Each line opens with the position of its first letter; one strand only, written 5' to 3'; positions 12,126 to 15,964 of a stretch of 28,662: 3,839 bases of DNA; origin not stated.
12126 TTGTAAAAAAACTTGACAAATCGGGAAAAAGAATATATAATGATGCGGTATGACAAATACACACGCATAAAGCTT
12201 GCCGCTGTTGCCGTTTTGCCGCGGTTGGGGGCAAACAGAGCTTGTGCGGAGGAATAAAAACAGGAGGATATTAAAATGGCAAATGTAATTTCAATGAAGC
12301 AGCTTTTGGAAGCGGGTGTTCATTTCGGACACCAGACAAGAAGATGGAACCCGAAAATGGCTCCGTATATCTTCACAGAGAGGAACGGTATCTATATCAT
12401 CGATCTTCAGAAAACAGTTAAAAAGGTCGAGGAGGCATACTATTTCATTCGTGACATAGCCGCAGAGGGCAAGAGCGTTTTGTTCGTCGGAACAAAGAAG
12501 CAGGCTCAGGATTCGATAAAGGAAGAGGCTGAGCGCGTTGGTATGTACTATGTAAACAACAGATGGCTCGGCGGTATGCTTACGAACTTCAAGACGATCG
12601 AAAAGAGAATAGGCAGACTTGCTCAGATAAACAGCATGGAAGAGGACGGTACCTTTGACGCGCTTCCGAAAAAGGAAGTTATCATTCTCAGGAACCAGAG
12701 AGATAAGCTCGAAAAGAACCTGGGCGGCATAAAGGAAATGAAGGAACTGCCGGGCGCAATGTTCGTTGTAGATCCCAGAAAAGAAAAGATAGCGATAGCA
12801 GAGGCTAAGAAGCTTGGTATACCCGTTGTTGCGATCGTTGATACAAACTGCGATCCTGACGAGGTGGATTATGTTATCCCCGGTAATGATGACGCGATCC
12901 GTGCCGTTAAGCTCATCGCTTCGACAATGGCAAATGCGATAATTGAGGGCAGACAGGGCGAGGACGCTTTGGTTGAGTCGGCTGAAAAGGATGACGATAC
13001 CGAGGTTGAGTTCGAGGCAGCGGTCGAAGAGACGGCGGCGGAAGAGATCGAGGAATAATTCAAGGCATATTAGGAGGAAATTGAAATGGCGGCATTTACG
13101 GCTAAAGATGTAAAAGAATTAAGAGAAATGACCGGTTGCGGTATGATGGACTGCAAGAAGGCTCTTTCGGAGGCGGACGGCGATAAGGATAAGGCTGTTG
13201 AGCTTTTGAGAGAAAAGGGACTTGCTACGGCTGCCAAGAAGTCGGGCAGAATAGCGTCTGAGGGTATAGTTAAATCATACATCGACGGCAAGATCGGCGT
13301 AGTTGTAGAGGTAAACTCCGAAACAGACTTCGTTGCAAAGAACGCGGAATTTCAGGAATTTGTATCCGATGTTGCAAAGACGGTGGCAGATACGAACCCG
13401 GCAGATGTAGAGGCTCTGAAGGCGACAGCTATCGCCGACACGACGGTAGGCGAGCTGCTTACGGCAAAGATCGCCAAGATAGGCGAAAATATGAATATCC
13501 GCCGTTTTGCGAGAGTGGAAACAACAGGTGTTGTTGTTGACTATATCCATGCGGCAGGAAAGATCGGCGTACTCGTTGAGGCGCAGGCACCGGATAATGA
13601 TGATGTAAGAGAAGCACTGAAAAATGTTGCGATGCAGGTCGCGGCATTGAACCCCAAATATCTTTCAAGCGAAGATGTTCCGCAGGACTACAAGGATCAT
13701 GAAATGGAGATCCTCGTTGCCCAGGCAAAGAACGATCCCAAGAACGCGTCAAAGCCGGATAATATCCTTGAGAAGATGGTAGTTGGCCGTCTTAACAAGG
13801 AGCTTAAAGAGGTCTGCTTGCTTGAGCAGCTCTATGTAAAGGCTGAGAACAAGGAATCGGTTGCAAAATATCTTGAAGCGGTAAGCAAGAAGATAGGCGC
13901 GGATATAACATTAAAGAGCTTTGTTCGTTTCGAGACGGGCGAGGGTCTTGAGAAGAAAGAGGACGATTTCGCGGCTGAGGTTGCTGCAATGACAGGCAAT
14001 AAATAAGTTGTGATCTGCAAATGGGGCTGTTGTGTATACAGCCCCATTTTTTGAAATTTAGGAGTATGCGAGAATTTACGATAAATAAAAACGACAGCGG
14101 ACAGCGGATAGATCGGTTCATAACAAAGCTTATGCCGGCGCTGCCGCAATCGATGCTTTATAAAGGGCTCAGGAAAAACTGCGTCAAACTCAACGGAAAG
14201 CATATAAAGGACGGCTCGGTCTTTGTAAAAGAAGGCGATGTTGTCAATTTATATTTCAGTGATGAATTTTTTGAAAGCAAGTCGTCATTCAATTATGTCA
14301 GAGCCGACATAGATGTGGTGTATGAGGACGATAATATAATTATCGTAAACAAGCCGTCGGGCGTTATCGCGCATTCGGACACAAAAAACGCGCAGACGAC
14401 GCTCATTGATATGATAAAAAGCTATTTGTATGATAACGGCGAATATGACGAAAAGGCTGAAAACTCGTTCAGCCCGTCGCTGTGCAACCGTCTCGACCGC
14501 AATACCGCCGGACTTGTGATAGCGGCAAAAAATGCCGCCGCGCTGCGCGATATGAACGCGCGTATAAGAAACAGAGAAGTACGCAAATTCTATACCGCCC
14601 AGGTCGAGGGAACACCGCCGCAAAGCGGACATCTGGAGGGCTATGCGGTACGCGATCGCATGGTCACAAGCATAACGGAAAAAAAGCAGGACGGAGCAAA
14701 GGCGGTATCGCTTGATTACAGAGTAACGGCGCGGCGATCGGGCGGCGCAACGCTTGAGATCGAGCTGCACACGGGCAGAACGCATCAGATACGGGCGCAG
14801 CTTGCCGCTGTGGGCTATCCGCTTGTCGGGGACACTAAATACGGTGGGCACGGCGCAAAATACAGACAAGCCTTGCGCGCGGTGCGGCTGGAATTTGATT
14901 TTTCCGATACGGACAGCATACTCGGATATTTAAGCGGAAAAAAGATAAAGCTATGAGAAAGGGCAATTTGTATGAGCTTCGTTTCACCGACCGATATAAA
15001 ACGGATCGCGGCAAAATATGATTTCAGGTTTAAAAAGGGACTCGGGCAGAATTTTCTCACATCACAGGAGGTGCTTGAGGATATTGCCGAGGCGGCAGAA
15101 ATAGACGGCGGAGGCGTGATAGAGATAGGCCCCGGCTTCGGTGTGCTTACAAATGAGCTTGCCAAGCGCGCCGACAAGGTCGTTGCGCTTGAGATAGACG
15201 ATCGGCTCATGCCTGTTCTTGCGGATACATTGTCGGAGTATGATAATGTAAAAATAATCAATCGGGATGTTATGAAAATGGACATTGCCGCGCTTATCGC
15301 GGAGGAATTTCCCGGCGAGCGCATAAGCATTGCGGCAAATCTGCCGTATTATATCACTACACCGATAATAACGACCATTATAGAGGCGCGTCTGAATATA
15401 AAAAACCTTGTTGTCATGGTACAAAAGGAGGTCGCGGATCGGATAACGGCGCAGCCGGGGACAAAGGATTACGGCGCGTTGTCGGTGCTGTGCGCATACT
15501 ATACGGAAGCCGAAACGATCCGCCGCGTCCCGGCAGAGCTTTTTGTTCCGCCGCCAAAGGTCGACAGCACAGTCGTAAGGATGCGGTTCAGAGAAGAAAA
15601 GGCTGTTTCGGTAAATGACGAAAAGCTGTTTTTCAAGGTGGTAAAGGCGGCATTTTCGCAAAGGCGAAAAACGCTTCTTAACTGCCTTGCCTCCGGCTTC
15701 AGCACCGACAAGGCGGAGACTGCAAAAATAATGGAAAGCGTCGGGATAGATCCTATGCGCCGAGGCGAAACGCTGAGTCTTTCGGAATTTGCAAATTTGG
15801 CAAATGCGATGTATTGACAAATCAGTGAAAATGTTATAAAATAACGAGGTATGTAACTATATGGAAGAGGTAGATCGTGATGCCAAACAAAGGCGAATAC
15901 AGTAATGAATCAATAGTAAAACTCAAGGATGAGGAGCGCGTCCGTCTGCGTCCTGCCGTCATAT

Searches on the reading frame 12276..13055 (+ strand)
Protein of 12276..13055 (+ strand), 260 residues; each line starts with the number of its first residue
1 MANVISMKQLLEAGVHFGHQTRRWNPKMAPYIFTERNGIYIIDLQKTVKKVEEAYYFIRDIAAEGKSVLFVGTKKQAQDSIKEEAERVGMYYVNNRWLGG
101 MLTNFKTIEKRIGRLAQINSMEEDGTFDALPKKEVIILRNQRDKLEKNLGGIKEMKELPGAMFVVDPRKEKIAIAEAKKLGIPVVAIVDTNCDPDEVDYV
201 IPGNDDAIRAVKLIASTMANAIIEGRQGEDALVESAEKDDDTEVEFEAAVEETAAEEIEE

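Call 60: search_protein_families(library=pfam, proteins=[window:12276-13055:+], max_evalue=0.001)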
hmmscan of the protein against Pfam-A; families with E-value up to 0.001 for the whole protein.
window:12276-13055:+ (260 aa): 1 family
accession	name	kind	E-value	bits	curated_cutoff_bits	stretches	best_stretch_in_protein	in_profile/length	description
PF00318.25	Ribosomal_S2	-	1.6e-106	354.8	26.1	1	10-225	1-216/216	Ribosomal protein S2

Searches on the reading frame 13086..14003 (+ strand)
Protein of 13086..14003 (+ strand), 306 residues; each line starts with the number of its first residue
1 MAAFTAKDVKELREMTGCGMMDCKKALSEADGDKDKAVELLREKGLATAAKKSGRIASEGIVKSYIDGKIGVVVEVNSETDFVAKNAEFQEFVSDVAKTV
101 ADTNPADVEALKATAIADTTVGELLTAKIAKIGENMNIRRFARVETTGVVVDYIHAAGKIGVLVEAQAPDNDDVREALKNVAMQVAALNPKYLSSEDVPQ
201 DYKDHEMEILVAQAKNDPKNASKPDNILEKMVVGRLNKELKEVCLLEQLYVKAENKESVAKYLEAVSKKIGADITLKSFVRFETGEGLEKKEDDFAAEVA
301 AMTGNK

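Call 60: search_protein_families(library=pfam, proteins=[window:13086-14003:+], max_evalue=0.001)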
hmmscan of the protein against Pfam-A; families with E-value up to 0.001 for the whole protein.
window:13086-14003:+ (306 aa): 2 families
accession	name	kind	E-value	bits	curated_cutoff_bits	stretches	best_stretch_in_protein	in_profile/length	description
PF00889.24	EF_TS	-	2.5e-69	233.4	27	1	71-286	1-204/204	Elongation factor TS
PF25025.1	EF-Ts_N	-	0.00052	20.4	33.2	0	9-44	17-53/60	Elongation factor Ts, mitochondrial, N-terminal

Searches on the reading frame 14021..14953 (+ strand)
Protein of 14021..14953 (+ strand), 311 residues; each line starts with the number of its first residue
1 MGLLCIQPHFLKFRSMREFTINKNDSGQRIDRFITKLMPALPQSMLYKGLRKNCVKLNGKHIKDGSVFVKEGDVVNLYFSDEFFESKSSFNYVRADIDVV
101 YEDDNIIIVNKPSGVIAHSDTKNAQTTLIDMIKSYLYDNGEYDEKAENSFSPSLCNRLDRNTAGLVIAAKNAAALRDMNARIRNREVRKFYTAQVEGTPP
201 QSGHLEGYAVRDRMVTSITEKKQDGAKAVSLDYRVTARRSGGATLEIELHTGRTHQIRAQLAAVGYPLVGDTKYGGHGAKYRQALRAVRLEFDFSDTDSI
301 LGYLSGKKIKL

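Call 60: search_protein_families(library=pfam, proteins=[window:14021-14953:+], max_evalue=0.001)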
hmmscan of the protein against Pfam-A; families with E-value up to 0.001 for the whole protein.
window:14021-14953:+ (311 aa): 3 families
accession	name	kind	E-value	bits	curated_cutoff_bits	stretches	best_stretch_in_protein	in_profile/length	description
PF00849.27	PseudoU_synth_2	-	2.6e-31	109.3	26.8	1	105-263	1-152/152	RNA pseudouridylate synthase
PF01479.30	S4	-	8e-06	25.9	22.8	1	28-75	1-48/48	S4 domain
PF04010.18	DUF357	-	0.00088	19.7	29.4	0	36-76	12-52/73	Protein of unknown function (DUF357)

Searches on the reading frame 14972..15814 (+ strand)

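Call 60: search_protein_families(library=pfam, proteins=[window:14972-15814:+], max_evalue=0.001)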
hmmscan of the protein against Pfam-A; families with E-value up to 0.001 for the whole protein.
window:14972-15814:+ (281 aa): 1 family
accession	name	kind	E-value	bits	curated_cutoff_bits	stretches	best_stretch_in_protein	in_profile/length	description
PF00398.26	RrnaAD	-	6.2e-70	235.7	24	1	18-274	2-261/263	Ribosomal RNA adenine dimethylase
